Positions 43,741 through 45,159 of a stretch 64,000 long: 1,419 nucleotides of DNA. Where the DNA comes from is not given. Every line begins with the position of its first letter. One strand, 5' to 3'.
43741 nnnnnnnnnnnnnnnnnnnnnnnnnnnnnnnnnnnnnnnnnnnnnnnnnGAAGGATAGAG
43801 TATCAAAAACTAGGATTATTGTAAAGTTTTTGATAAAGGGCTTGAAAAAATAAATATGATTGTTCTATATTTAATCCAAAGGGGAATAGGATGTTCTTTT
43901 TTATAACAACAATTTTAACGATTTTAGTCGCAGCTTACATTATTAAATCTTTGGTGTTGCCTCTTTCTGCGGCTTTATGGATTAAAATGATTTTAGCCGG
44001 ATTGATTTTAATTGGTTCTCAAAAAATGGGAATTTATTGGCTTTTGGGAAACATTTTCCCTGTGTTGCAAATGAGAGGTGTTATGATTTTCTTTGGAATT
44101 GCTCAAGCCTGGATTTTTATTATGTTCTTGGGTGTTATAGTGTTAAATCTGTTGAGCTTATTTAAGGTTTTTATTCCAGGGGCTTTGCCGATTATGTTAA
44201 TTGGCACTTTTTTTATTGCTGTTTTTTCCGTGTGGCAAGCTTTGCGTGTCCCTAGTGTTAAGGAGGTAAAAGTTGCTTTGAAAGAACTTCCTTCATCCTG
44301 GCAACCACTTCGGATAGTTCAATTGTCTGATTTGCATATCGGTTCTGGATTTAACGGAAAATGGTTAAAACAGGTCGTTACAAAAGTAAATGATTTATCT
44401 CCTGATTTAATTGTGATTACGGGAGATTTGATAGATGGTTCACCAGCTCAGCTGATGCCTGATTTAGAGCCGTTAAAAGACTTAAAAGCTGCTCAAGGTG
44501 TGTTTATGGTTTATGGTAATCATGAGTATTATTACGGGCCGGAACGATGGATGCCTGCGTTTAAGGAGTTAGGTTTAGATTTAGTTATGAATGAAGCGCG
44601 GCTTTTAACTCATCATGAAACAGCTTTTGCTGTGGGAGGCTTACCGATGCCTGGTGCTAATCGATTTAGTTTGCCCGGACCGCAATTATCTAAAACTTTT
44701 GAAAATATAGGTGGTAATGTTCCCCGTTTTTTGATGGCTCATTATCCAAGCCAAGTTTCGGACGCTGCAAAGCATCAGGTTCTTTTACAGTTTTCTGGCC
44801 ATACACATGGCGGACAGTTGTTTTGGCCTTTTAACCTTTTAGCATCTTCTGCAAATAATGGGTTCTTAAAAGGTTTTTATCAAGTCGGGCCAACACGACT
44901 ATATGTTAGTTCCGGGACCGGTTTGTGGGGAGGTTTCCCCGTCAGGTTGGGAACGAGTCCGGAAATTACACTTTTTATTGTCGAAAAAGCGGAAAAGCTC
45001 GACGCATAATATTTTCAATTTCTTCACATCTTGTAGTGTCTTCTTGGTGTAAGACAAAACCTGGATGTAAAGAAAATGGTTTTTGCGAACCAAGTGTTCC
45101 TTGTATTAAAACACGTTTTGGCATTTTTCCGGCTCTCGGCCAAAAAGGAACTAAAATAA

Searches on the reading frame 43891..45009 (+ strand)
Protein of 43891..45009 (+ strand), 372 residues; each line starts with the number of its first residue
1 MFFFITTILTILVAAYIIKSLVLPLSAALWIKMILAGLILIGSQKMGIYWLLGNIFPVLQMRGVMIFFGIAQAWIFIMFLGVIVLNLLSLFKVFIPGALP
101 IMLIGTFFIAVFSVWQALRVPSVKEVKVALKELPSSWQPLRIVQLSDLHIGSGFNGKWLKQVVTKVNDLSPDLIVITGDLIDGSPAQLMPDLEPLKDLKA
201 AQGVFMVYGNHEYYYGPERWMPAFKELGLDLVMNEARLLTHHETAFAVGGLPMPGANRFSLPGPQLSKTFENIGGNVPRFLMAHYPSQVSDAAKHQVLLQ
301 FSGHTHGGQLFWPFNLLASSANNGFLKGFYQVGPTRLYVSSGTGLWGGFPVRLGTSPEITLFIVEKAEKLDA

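Call 65: search_protein_families(library=ncbifam, proteins=[window:43891-45009:+], max_evalue=1e-10)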
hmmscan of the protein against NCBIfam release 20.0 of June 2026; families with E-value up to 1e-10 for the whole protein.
window:43891-45009:+ (372 aa): 2 families
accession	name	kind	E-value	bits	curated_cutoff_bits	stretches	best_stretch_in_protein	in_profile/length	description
NF033458.1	lipid_A_LpxG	equivalog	5.7e-28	98.2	350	1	121-213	23-119/321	UDP-2,3-diacylglucosamine diphosphatase LpxG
NF008460.0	PRK11340.1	equivalog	3.2e-22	79.2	188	1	128-362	38-268/271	phosphodiesterase YaeI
